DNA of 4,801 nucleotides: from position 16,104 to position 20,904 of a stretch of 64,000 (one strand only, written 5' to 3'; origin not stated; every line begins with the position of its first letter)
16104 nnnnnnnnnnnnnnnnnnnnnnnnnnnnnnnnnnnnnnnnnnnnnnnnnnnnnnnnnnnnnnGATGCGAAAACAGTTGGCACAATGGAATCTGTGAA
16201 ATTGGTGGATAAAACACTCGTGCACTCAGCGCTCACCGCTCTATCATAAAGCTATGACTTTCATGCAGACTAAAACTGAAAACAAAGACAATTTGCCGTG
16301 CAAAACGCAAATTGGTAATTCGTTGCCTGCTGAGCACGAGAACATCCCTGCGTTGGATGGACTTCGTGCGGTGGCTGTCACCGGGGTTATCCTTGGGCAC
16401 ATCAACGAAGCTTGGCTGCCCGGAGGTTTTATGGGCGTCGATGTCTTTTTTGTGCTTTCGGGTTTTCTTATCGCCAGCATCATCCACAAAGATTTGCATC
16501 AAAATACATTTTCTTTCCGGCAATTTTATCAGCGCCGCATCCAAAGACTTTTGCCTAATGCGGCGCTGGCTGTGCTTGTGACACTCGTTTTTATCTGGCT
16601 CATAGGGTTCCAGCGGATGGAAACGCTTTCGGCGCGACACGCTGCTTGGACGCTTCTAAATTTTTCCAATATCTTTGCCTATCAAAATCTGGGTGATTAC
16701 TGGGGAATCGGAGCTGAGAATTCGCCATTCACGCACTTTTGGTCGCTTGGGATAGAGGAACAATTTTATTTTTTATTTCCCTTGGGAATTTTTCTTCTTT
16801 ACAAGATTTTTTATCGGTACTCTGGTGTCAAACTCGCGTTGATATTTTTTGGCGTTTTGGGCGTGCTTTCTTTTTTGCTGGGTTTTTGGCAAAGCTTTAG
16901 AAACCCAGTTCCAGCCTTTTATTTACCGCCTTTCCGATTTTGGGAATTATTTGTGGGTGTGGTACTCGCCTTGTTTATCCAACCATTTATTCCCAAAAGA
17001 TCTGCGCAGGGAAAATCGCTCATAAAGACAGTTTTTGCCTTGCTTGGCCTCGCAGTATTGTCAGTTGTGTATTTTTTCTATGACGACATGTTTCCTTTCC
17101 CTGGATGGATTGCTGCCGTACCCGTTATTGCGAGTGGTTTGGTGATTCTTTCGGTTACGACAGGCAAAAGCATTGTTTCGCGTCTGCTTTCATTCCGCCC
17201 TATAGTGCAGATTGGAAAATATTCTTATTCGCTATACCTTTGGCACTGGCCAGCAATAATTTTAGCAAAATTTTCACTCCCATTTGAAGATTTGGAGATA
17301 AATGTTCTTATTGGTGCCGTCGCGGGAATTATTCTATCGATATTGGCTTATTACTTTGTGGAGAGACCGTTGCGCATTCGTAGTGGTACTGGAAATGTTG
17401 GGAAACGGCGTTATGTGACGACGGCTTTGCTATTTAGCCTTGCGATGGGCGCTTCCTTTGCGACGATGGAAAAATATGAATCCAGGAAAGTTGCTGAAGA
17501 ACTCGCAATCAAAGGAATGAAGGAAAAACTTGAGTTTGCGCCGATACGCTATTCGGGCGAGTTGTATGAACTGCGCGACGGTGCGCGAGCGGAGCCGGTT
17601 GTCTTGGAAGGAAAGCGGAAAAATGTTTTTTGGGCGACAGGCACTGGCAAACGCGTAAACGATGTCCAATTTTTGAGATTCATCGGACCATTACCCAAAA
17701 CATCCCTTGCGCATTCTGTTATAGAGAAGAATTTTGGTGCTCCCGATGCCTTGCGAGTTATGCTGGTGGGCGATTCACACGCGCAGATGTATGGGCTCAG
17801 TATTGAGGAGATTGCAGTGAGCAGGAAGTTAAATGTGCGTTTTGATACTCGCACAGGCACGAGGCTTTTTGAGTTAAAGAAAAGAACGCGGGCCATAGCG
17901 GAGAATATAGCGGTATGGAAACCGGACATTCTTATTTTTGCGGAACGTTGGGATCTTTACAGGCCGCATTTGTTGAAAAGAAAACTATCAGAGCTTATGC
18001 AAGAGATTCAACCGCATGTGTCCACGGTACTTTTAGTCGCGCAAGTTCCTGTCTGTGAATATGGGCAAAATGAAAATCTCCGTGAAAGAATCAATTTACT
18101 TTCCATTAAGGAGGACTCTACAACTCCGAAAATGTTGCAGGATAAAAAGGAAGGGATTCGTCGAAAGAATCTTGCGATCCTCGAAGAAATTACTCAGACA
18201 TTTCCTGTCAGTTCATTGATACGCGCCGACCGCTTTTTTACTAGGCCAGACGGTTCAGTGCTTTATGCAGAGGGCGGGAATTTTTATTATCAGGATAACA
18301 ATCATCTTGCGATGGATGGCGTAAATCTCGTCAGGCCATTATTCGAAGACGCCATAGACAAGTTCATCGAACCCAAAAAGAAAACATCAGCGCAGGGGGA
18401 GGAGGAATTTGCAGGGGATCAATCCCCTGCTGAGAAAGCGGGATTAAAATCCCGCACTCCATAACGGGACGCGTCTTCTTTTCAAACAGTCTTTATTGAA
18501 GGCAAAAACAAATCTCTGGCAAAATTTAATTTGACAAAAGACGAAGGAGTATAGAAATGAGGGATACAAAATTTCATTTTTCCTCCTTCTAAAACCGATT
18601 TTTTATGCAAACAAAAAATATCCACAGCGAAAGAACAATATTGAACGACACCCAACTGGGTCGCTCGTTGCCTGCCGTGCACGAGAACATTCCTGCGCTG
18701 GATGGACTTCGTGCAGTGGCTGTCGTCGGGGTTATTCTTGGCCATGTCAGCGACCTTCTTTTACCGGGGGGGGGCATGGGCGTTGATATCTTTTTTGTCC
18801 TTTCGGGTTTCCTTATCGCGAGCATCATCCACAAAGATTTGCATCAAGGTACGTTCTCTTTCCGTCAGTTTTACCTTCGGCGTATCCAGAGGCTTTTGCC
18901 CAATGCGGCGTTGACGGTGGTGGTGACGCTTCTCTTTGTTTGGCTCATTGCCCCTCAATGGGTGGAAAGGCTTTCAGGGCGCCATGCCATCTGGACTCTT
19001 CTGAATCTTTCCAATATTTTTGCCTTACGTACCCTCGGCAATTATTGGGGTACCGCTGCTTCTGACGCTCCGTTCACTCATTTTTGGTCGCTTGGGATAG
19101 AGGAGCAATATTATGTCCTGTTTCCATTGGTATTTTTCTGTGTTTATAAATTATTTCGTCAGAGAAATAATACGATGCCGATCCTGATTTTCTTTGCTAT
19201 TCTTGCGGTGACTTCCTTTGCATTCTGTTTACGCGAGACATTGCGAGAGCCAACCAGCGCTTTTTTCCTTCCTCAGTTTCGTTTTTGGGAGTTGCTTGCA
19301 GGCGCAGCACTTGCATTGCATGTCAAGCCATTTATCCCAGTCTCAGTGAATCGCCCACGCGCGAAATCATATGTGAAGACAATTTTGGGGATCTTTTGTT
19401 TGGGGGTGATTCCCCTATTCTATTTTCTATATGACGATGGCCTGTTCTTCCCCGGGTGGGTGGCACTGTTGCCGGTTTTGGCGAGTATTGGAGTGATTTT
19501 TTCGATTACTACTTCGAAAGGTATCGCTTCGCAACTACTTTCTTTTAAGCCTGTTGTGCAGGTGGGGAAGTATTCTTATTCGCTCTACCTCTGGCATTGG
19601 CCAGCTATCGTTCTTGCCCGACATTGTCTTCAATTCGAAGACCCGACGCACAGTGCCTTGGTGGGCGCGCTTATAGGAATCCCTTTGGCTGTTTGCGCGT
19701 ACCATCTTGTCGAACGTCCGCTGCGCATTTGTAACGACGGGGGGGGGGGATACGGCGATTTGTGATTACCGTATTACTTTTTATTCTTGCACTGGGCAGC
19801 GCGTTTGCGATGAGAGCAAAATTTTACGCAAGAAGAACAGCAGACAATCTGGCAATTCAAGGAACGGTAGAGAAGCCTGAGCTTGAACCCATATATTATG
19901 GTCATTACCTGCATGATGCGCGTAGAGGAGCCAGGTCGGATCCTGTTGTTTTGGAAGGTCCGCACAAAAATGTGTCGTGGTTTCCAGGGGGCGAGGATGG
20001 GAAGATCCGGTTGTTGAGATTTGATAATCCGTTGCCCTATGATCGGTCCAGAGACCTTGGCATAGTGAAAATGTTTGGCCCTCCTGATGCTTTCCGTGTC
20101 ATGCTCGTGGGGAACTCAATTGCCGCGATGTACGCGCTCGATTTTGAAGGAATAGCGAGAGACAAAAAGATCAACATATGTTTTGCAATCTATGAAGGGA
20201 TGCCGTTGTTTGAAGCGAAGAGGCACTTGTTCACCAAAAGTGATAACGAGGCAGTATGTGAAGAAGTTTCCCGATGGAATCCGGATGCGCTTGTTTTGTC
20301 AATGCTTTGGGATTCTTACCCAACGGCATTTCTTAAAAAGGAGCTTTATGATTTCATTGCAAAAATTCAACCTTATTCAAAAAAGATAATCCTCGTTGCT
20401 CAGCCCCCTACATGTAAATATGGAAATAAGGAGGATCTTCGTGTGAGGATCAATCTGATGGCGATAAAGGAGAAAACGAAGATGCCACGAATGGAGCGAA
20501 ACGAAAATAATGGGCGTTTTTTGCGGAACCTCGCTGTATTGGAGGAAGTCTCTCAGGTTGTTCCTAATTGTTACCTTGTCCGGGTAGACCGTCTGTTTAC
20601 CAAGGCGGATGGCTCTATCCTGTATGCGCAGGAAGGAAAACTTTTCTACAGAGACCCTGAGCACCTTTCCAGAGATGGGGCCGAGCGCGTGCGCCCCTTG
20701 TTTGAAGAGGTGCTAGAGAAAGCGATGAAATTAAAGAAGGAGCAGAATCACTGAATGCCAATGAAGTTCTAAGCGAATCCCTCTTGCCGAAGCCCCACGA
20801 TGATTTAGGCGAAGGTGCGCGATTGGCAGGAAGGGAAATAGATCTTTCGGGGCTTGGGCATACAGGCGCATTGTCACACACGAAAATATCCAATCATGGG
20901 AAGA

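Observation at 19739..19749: G11 homopolymer splits an OafA-type O-acetyltransferase into AT3 and SGNH ORFs: candidate phase-variation switch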

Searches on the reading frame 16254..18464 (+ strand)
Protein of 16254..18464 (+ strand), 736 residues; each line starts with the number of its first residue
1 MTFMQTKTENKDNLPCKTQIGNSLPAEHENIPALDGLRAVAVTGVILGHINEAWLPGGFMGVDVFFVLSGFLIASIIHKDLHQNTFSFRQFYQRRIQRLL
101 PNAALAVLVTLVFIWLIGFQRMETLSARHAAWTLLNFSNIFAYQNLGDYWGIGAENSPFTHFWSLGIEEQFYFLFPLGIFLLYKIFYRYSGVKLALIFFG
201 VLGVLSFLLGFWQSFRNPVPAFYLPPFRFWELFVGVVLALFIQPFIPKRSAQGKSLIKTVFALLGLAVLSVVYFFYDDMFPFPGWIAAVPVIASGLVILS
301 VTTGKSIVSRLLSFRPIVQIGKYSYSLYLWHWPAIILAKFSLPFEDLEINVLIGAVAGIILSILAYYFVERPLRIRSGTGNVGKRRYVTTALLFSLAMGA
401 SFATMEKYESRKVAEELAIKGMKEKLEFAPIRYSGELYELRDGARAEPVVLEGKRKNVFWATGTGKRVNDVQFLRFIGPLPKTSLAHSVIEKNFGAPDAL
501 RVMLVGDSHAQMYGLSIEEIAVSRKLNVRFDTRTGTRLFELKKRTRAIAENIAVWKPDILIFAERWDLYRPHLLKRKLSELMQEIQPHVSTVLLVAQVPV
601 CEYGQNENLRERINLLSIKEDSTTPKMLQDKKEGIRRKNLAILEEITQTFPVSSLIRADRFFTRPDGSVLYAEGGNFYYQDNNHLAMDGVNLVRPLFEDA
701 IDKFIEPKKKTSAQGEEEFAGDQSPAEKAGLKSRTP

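Call 7: search_protein_families(library=pfam, proteins=[window:16254-18464:+])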
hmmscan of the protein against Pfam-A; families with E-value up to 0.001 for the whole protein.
window:16254-18464:+ (736 aa): 2 families
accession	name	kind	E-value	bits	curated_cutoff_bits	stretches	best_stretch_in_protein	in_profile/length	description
PF01757.29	Acyl_transf_3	-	1.8e-31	109.9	31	1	32-366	2-325/326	Acyltransferase domain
PF19040.6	SGNH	-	2.6e-20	73.6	27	1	493-698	15-247/248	SGNH domain (fused to AT3 domains)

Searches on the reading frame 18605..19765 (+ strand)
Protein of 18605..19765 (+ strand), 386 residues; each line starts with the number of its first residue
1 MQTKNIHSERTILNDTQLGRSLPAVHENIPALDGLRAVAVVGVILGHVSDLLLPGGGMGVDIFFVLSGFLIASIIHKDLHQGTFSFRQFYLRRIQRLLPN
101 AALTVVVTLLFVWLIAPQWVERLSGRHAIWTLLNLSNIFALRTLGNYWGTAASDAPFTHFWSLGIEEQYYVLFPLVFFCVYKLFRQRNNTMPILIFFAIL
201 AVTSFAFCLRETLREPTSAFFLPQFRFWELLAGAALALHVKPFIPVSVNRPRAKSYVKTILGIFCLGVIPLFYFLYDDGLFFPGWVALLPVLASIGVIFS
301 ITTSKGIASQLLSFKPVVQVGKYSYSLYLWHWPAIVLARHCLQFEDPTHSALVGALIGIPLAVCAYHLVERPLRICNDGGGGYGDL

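Call 7: search_protein_families(library=pfam, proteins=[window:18605-19765:+])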
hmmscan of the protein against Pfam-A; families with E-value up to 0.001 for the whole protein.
window:18605-19765:+ (386 aa): 1 family
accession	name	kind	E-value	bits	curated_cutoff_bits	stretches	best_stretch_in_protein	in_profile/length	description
PF01757.29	Acyl_transf_3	-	9.2e-31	107.5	31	1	30-366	2-325/326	Acyltransferase domain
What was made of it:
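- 18605..19765 (+): Upstream ORF, 386 aa: a complete acyltransferase-3 (AT3) membrane domain. In the G11 frame it ends 16 nt after the tract. Pfam PF01757, E 9.2e-31, residues 30-366 (call 7).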

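Call 12: find_encoding_contigs(protein=window:18605-19765:+, flank=6000, max_places=10)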
Protein window:18605-19765:+ (386 aa): no gene with exactly this product is on record in the collection.

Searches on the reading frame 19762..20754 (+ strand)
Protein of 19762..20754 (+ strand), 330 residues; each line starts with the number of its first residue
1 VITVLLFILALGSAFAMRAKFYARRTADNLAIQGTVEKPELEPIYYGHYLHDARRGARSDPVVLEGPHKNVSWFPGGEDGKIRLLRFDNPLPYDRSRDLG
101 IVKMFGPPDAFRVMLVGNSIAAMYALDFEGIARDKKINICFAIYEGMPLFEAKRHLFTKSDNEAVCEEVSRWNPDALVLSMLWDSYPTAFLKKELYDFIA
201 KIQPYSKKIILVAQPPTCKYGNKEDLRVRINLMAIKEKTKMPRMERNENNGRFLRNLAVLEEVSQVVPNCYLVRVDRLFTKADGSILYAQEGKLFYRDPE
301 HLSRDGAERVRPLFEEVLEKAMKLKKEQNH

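Call 7: search_protein_families(library=pfam, proteins=[window:19762-20754:+])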
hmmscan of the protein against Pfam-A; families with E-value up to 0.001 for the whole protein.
window:19762-20754:+ (330 aa): 1 family
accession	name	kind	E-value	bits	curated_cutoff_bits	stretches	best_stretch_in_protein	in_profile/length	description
PF19040.6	SGNH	-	3.1e-22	79.9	27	1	104-315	15-247/248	SGNH domain (fused to AT3 domains)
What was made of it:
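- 19762..20754 (+): Downstream ORF, 330 aa (GTG start): most of TMH11, the linker and the SGNH domain. NCBI annotates it separately as hypothetical protein LBD01_03680. Pfam PF19040, E 3.1e-22 (call 7).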

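Call 11: find_encoding_contigs(protein=window:19762-20754:+, flank=6000, max_places=10)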
Protein window:19762-20754:+ (330 aa): no gene with exactly this product is on record in the collection.
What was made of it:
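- Tried and rejected: Exact look-ups of the 386-aa and 330-aa products returned nothing on record (calls 11, 12).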

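Call 44: search_solved_structures(query=window:19762-20754:+, max_evalue=1, show_alignments=2)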
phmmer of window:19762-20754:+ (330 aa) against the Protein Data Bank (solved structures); distinct sequences matched with E-value up to 1: 1.
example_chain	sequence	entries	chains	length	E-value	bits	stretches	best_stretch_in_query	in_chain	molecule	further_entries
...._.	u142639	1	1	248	0.59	12.3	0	7-51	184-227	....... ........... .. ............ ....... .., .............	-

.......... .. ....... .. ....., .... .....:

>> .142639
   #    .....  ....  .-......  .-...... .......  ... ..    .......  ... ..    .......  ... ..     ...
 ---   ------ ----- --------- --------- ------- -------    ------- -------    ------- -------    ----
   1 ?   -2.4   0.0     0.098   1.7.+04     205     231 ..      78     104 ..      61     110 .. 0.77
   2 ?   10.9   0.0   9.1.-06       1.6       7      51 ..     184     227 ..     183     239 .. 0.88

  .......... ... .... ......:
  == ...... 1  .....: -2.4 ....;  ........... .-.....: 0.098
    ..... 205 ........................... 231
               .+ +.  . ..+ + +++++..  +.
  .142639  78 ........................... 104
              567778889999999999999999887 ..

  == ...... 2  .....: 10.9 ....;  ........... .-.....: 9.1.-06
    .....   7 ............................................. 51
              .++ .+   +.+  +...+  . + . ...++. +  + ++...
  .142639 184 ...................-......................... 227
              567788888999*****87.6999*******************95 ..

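Call 51: find_homologous_proteins(query=window:19762-20754:+, max_evalue=1e-10)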
Query window:19762-20754:+ (330 aa): 1 proteins with E <= 1e-10 among 1694 candidates.
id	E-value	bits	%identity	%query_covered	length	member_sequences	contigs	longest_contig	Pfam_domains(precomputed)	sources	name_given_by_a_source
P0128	1.2e-221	752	100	100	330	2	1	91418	PF19040.7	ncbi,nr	ncbi:MAG: hypothetical protein LBD01_03680 [Puniceicoccales bacterium]|nr:hypothetical protein [Puni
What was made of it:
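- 19762..20754 (+): P0128 is 100% identical (call 51).
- Tried and rejected: The 330-aa product later turned up as NCBI LBD01_03680 (call 51). Word-indexed search with the SGNH half returned only itself (call 51).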

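Call 58: search_protein_representatives(protein=window:19762-20754:+)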
Query: 330 residues. Proteins with E-value up to 0.001 (for the whole library): 186; up to 1e-10: 64; up to 1e-30: 2. The best 150 are listed.
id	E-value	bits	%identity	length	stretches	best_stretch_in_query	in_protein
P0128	3.8e-222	752.4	100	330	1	1-330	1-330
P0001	5.8e-80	285.1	45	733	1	2-327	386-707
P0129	2.1e-25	105.9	33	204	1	123-318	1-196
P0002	7.7e-23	97.4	32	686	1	112-317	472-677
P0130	1.6e-21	93.1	33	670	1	97-323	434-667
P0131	4.1e-21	91.7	29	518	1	85-321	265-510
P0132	3.0e-20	88.9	29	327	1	81-320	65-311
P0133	8.0e-20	87.5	27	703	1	99-319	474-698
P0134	1.0e-19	87.2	29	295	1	98-324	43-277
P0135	1.7e-19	86.4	29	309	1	55-319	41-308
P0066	2.0e-19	86.2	33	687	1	96-322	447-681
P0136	2.7e-19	85.8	30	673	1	100-319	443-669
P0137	9.7e-19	84.0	32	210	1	123-322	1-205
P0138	1.2e-18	83.7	28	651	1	100-324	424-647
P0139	4.4e-18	81.8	30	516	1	99-321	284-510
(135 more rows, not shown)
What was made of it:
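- Tried and rejected: It was replaced by the exhaustive HMMER search (call 58).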
